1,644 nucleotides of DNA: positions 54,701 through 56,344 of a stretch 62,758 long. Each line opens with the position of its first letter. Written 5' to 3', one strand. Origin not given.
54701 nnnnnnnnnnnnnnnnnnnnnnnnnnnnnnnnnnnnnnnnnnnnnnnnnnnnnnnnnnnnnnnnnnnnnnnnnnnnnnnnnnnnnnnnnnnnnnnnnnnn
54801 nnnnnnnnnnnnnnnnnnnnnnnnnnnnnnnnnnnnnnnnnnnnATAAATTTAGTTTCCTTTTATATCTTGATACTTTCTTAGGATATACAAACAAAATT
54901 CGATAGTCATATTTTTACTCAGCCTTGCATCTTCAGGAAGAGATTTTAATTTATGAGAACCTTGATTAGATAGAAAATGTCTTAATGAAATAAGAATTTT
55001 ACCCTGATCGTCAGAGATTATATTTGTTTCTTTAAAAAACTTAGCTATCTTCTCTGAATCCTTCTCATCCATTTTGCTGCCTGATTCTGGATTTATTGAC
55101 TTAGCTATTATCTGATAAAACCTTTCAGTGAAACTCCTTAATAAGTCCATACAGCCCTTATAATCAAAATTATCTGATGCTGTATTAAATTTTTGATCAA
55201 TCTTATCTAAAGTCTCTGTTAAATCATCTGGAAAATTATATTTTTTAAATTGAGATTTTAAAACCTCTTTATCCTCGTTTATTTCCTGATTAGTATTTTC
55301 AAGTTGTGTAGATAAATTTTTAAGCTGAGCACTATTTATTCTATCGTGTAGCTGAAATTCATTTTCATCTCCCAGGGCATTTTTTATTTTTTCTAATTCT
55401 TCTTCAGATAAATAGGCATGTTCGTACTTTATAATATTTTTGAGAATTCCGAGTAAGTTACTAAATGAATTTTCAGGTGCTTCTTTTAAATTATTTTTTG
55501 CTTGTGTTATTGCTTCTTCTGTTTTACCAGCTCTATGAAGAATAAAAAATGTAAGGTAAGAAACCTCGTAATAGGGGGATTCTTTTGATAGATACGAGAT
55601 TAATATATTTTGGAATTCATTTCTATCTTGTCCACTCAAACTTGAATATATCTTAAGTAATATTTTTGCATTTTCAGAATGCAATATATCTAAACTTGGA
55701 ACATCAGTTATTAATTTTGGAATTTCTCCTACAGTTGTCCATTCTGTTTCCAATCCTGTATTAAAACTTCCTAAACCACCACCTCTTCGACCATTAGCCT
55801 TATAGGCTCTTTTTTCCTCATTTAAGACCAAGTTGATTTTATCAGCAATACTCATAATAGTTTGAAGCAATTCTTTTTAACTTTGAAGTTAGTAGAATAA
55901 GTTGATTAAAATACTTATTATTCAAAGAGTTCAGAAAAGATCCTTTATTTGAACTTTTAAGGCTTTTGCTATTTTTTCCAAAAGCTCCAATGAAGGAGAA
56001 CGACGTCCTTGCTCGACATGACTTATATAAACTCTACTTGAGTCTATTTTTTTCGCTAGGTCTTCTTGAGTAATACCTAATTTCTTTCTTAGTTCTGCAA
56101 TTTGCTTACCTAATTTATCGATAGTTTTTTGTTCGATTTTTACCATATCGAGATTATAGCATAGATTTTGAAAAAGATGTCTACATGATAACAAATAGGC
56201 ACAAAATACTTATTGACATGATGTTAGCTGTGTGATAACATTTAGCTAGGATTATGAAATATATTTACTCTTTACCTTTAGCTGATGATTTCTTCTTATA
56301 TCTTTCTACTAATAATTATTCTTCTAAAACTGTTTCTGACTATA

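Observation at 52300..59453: About 7-kb low-GC island at the 3' end of tRNA-Pro packed with toxin / defence-like genes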

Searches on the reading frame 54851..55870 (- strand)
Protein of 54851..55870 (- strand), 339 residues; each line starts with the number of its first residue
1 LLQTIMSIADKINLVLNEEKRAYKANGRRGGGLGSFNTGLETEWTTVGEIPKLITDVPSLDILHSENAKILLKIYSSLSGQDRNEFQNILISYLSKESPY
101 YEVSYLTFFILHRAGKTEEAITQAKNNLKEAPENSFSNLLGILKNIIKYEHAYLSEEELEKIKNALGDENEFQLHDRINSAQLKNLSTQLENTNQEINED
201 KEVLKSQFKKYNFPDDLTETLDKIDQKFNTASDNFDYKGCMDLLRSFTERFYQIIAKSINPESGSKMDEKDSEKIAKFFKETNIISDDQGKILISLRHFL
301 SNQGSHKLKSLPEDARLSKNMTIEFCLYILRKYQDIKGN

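Call 7: search_protein_families(library=pfam, max_evalue=0.01, proteins=[window:54851-55870:-])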
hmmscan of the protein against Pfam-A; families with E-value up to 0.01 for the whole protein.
window:54851-55870:- (339 aa): 1 family
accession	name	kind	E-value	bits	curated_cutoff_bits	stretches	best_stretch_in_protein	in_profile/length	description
PF11864.13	DUF3384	-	0.0014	17.9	28.1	1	124-249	284-416/473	Domain of unknown function (DUF3384)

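Call 8: search_protein_families(library=padloc, max_evalue=0.01, proteins=[window:54851-55870:-])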
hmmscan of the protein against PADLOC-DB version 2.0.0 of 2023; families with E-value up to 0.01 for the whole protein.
window:54851-55870:- (339 aa): 0 families

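Call 15: search_protein_families(library=ncbifam, max_evalue=0.01, proteins=[window:54851-55870:-])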
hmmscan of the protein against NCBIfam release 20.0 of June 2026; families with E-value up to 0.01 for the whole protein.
window:54851-55870:- (339 aa): 0 families

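Call 41: find_homologous_proteins(query=window:54851-55870:-)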
Query window:54851-55870:- (339 aa): 61 proteins with E <= 0.001 among 2021 candidates.
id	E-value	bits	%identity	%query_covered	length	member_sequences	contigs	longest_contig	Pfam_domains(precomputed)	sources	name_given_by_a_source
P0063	3.1e-213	725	100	99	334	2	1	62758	-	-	-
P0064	9.6e-139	480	66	97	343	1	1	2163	-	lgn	-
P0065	1.4e-138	480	66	98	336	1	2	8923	-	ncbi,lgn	-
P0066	5.2e-133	461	63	98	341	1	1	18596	-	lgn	-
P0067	4.8e-131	455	64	97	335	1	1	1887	-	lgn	-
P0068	3.4e-129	449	61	98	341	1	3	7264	-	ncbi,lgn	-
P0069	3.4e-126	439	60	99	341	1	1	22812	-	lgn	-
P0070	3.9e-124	432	60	98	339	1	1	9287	-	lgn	-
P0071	4.5e-123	429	60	98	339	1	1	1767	-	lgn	-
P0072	2.3e-103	364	57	98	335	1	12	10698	-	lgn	-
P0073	6.2e-95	336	51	98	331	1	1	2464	-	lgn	-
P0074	5.0e-94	333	51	98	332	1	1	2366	-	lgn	-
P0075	3.7e-92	327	51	98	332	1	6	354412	-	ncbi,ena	-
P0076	1.7e-91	325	50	98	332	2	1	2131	-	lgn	-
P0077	1.2e-73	267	42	96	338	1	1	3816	-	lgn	-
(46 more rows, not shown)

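Call 44: find_encoding_contigs(protein=P0066, flank=8000, max_places=2)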
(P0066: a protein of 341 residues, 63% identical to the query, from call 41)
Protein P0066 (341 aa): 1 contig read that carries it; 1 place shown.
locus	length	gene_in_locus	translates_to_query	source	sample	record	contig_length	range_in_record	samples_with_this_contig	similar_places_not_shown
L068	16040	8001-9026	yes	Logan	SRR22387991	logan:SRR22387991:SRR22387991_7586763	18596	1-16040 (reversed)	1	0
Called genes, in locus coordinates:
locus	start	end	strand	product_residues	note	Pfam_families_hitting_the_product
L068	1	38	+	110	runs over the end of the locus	PF21814:DUF6883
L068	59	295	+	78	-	PF16277:DUF4926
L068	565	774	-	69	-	PF09413:DUF2007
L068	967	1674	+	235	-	-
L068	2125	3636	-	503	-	PF00239:Resolvase, PF07508:Recombinase, PF13408:Zn_ribbon_recom (weak)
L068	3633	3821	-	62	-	PF12728:HTH_17, PF13411:MerR_1, PF00376:MerR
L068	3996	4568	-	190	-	-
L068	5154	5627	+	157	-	-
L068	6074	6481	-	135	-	-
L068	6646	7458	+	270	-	PF18165:pP_pnuc_1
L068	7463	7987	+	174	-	-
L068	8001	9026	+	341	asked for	-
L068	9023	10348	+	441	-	PF13208:TerB_N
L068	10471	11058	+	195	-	PF05168:HEPN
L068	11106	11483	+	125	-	PF11687:DUF3284 (weak)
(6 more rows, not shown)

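Call 45: find_encoding_contigs(protein=P0069, flank=8000, max_places=2)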
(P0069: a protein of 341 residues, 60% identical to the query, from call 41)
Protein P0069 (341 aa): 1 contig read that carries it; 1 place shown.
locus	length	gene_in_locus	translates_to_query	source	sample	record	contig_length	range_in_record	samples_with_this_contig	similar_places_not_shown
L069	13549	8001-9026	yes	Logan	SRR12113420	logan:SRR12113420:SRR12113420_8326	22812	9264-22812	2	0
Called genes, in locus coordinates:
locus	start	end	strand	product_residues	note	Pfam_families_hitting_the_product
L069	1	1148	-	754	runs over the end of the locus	PF01326:PPDK_N, PF00391:PEP-utilizers, PF02896:PEP-utilizers_C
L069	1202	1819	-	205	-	-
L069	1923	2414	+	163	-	-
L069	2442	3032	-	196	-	-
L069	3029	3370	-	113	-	PF14213:DUF4325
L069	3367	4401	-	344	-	-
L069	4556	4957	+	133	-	PF04343:DUF488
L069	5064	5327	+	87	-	PF13518:HTH_28 (weak)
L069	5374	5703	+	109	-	-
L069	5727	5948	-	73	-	PF13560:HTH_31, PF12844:HTH_19, PF13443:HTH_26, PF01381:HTH_3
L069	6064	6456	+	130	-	-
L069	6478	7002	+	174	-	PF12869:tRNA_anti-like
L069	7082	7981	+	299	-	PF00589:Phage_integrase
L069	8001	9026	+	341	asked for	-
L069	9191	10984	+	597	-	PF00239:Resolvase, PF07508:Recombinase, PF13408:Zn_ribbon_recom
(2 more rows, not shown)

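Call 48: search_protein_families(library=pfam, alignment_id=A2, max_evalue=0.1)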
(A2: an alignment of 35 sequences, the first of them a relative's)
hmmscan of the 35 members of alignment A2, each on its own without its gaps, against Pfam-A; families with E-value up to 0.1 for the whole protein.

A. member 1, P0063 (334 aa): 1 family
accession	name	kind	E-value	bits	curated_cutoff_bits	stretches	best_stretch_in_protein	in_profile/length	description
PF11864.13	DUF3384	-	0.00011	21.7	28.1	2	119-244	284-416/473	Domain of unknown function (DUF3384)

B. families by the number of members that match (of 35 scanned): 22 families
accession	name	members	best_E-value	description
PF13643.11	DUF4145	6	0.029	Domain of unknown function (DUF4145)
PF10607.14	CTLH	2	0.002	CTLH/CRA C-terminal to LisH motif domain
PF00750.26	tRNA-synt_1d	2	0.0037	tRNA synthetases class I (R), catalytic domain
PF00619.27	CARD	2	0.022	Caspase recruitment domain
PF11864.13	DUF3384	1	0.00011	Domain of unknown function (DUF3384)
PF06925.17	MGDG_synth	1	0.0049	Monogalactosyldiacylglycerol (MGDG) synthase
PF21672.2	COMM_HN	1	0.0099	COMMD2-7/10, HN domain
PF15106.11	TMEM156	1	0.028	TMEM156 protein family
PF07693.20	KAP_NTPase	1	0.03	KAP family P-loop domain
PF05337.16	CSF-1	1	0.039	Macrophage colony stimulating factor-1 (CSF-1)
PF21552.3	TFC3_eWH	1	0.042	Transcription factor tau 138 kDa subunit, extended winged helix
PF08014.17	MATCAP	1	0.042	Microtubule-associated tyrosine carboxypeptidase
PF15575.11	Imm49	1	0.052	Immunity protein 49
PF00250.24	Forkhead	1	0.054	Forkhead domain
PF14723.11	SSFA2_C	1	0.069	Sperm-specific antigen 2 C-terminus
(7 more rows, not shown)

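Call 49: search_protein_families(library=phrogs, max_evalue=0.001, proteins=[window:54851-55870:-])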
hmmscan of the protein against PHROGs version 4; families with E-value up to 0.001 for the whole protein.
window:54851-55870:- (339 aa): 0 families

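Call 53: predict_structure(alignment_id=A2)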
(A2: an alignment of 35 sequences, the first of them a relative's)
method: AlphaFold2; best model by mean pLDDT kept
length: 334 residues; sequences in the alignment: 35
mean_pLDDT: 88.6   pTM: 0.64
mean pLDDT of the five models: 88.6, 88.5, 88.2, 87.3, 86.7
residues with pLDDT >= 90: 201; 70-90: 109; 50-70: 24; < 50: 0
segments of 3 or more residues with pLDDT < 50: none
pLDDT, mean of each block of 10 residues (from residue 1): 97 95 80 71 78 89 98 97 98 94 97 95 79 91 92 91 74 91 76 91 93 92 84 89 94 89 89 94 94 75 76 93 93 72
secondary structure, 60 per line:
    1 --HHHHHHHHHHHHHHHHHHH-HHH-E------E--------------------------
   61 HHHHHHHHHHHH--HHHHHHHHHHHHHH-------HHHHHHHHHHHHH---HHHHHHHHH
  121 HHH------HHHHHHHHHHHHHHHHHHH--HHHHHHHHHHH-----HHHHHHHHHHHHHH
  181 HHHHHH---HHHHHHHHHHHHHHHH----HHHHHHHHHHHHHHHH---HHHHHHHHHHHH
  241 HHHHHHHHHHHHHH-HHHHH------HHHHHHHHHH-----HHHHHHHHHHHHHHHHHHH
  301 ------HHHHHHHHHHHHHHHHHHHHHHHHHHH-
elements in order: H3-21 H61-72 H75-88 H96-108 H112-123 H130-148 H151-161 H167-186 H190-205 H210-225 H229-254 H256-260 H267-276 H282-300 H307-333

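Call 56: fold_search(model_id=the predicted structure, library=pdb)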
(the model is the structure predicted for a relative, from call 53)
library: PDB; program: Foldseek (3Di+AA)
matches with E <= 10: 272; with E <= 0.001: 0
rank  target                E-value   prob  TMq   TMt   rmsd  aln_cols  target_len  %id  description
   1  8v2d_A                6.2e-02  0.35  0.14  0.15  18.1       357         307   12  Computational Designed Nanocage O43_129 (released 2024-03-13)
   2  9i6d_A                4.0e-01  0.08  0.13  0.12  27.9       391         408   12  Glutamate transporter homologue GltPh mutant P206R in Complex with L-Aspartate and Sodium Ions in Salipro (released 2026-02-18)
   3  9d3e_A                6.1e-01  0.07  0.11  0.11  27.5       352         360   11  Cryo-EM structure of CCR6 bound by SQA1 and OXM2 (released 2024-09-11)
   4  1wwp_A                7.0e-01  0.92  0.23  0.49   5.7       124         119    9  Crystal structure of ttk003001694 from Thermus Thermophilus HB8 (released 2005-07-12)
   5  1wty_C                7.3e-01  0.98  0.26  0.60   4.4       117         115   10  Crystal structure of a probable nucleotidyl transferase protein from thermus thermophilus HB8 (released 2004-12-07)
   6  4cqo_A                9.4e-01  0.72  0.24  0.17   7.1       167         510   14  Structure of the human CNOT1 superfamily homology domain in complex with a Nanos1 peptide (released 2014-04-23)
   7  8v3b_a                9.8e-01  0.10  0.14  0.12  17.5       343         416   14  Computational Designed Nanocage O43_129_+4 (released 2024-03-13)
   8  7l7i_C                1.1e+00  0.41  0.19  0.17   9.5       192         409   11  Cryo-EM structure of Hsp90:FKBP51:p23 closed-state complex (released 2021-08-25)
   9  1wty_A                1.1e+00  0.94  0.25  0.58   4.5       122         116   10  Crystal structure of a probable nucleotidyl transferase protein from thermus thermophilus HB8 (released 2004-12-07)
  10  8xdj_B                1.3e+00  0.92  0.26  0.54   4.8       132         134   13  Crystal structure of AMPylated HEPN toxin (released 2024-12-18)
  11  7pp1                  1.4e+00  0.06  0.13  0.12  26.0       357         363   11  Crystal structure of the P2Y12 receptor in complex with the inverse agonist selatogrel. (released 2022-11-02)
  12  8chy                  1.4e+00  0.08  0.16  0.18  17.2       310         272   12  Crystal structure of an 8-repeat consensus TPR superhelix with Zinc. (released 2024-02-21)
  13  7bxo_F                1.5e+00  0.38  0.20  0.37   6.9       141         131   15  Crystal structure of the toxin-antitoxin with AMP-PNP (released 2020-09-30)
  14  6eou                  1.6e+00  0.13  0.17  0.17  19.0       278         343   12  O-GlcNAc transferase TPR domain with the intellectual disability associated mutation L254F (released 2018-05-09)
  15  5cwm                  1.7e+00  0.06  0.10  0.15  23.8       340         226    9  Crystal structure of de novo designed helical repeat protein DHR64 (released 2015-12-16)
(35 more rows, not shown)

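Call 73: find_related_loci(query=A2, collection=genome_contigs, flank=6000)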
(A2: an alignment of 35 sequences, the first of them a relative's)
Query A2 (334 aa) in genome_contigs; peptide patterns used: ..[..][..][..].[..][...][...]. (x = any residue, [..] = any of these).
22 stretches matched a pattern; 3 encode a relative of the query (tblastn E <= 1e-3); 3 distinct loci.
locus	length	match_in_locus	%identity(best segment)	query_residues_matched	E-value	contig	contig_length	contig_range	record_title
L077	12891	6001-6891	41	65-333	6e-60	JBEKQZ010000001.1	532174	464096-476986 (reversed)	MAG: Candidatus Levyibacteriota bacterium isolate SPRUCE 49 SPRUCE_49_1, whole genome shotgun sequence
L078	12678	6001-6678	45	130-333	2e-56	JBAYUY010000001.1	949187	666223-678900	MAG: Candidatus Shapirobacteria bacterium isolate SO_2016_LW3_47 scaffold00001_LW162_2016, whole genome shotgun sequence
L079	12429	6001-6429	31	185-328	3e-15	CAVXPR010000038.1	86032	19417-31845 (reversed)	MAG: uncultured Acidobacteriaceae bacterium isolate MFD04540.bin.1.75 genome assembly, contig: contig_40732, whole genom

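Call 93: search_solved_structures(query=A2, max_evalue=10, show_alignments=1)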
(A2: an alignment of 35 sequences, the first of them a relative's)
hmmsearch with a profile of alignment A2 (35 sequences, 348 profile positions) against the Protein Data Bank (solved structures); distinct sequences matched with E-value up to 10: 2.
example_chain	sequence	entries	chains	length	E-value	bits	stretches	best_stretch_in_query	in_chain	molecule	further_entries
1gvn_B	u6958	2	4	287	0.26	13.5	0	210-249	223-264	ZETA | Zeta-toxin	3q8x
6tbm_P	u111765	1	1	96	0.58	12.4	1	71-154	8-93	Transcription and mRNA export factor SUS1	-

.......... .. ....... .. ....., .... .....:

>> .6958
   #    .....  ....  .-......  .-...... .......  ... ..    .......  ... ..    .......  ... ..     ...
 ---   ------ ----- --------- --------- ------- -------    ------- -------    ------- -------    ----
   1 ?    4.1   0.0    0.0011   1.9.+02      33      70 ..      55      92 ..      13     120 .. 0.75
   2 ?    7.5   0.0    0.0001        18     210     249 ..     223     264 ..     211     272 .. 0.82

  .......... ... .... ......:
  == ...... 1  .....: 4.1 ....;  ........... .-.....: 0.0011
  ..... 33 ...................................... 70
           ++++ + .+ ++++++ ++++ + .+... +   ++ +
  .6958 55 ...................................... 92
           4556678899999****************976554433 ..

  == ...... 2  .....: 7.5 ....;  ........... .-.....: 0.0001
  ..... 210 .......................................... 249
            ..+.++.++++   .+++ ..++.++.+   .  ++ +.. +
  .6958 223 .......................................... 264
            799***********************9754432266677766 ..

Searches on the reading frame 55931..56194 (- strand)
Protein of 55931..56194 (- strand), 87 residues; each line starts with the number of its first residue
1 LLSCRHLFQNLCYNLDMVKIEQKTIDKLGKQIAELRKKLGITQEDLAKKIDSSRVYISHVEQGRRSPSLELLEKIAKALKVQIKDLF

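Call 7: search_protein_families(library=pfam, max_evalue=0.01, proteins=[window:55931-56194:-])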
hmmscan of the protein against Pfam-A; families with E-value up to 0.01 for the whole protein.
window:55931-56194:- (87 aa): 7 families
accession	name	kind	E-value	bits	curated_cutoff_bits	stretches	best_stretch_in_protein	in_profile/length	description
PF01381.28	HTH_3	-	1.3e-19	70.4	23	1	32-85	1-54/55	Helix-turn-helix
PF13560.12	HTH_31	-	1e-13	51.8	27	1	28-82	2-57/64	Helix-turn-helix domain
PF12844.13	HTH_19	-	1.3e-09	38.2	30.2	1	29-87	1-59/64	Helix-turn-helix domain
PF13443.12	HTH_26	-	6e-09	36.5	22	1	32-87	2-58/63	Cro/C1-type HTH DNA-binding domain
PF23109.1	ARCH_RTEL1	-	0.0083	16.6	27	1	5-81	41-122/181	RTEL1 helicase, ARCH domain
PF15731.11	MqsA_antitoxin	-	0.0089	16.6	30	1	28-73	70-115/131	Antitoxin component of bacterial toxin-antitoxin system, MqsA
PF17762.8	HTH_ParB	-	0.009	16.6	22.6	0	31-59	11-39/102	ParB HTH domain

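Call 8: search_protein_families(library=padloc, max_evalue=0.01, proteins=[window:55931-56194:-])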
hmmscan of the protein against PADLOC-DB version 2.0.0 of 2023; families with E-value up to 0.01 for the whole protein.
window:55931-56194:- (87 aa): 23 families
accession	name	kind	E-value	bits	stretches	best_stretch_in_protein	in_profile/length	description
PDLC02926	HTH_VI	-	8.4e-17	59.2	1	28-86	2-60/92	-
PDLC03665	Control_protein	-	1.8e-15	55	1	28-86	9-68/77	control protein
PDLC04142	capH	-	3.8e-15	54.8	1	25-86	4-65/103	capH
PDLC03666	Control_protein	-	1.4e-09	36.2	1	26-87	5-66/77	control protein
PDLC03952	RmrA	-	3.8e-09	33.9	1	28-82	23-77/395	-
PDLC03664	Control_protein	-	1.3e-08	33.2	1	26-87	12-73/74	control protein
PDLC03954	RmrA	-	1.8e-08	31.7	1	29-83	12-66/380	-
PDLC03668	Control_protein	-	3e-08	32.1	1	26-82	7-63/79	control protein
PDLC03943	RmrA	-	3.5e-08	30.9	1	29-82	4-57/370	-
PDLC03951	RmrA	-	6.9e-08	29.9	1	30-83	11-64/400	-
PDLC03953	RmrA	-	3.5e-07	27.8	1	28-81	6-59/373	-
PDLC03536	REase_II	-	5.7e-07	27.4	1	27-86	10-69/237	Type II restriction enzyme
PDLC04775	PDC-M69A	-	6.6e-07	27.8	1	25-86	5-66/113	-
PDLC03949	RmrA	-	1.1e-06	25.8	1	34-83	9-58/363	-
PDLC03944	RmrA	-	1.4e-06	25.6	1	29-80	8-59/384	-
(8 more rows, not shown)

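Call 15: search_protein_families(library=ncbifam, max_evalue=0.01, proteins=[window:55931-56194:-])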
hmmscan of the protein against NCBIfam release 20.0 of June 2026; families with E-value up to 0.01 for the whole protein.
window:55931-56194:- (87 aa): 27 families (the best 25 are shown)
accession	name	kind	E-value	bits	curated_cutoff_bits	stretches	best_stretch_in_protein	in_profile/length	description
TIGR03070.1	couple_hipB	subfamily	2.1e-13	50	71.65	1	27-82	2-57/58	type II toxin-antitoxin system Y4mF family antitoxin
NF047948.1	male_kill_WMK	equivalog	1.1e-12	48.1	300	1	22-86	157-221/300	WO male-killing family protein Wmk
NF041951.1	phage_RstR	subfamily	4.1e-12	46.3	80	1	28-83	3-58/108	RstR family transcriptional repressor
NF006015.0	PRK08154.1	subfamily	8.2e-11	41.6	204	1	21-86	24-89/314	anaerobic benzoate catabolism transcriptional regulator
TIGR00270.2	TIGR00270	equivalog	1.1e-09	38.3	110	1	20-83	68-131/159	multiprotein bridging factor aMBF1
NF046032.1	TransRegSlrRBacil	equivalog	1.3e-08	35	250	1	28-87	2-62/149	HTH-type transcriptional regulator SlrR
NF010465.0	PRK13890.1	equivalog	4.1e-07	30.1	96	1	34-84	12-62/121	conjugal transfer protein TrbA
NF007257.0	PRK09706.1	subfamily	5.7e-07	29.4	101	1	27-81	5-59/135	transcriptional repressor DicA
NF007408.0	PRK09943.1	equivalog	1.2e-06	28.2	211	1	27-87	7-67/185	HTH-type transcriptional regulator PuuR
TIGR03830.1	CxxCG_CxxCG_HTH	subfamily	1.4e-06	28.1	61.8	1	23-71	61-109/127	type II TA system antitoxin MqsA family protein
NF041677.1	trans_regClgR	equivalog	2.5e-06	27.5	170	1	28-84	9-65/113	transcriptional regulator ClgR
NF041575.1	antitoxPezA_Strep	equivalog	7.2e-06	26.1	290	1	28-85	2-59/158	type II toxin-antitoxin system antitoxin PezA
TIGR00673.1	cynS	equivalog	4.9e-05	23.4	113.3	1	22-83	3-64/150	cyanase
NF007271.0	PRK09726.1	equivalog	8.3e-05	22.5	79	1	28-83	13-68/88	type II toxin-antitoxin system antitoxin HipB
NF003055.0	PRK03975.1-2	equivalog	0.00012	21.9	122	1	31-65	16-49/140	putative transcriptional regulator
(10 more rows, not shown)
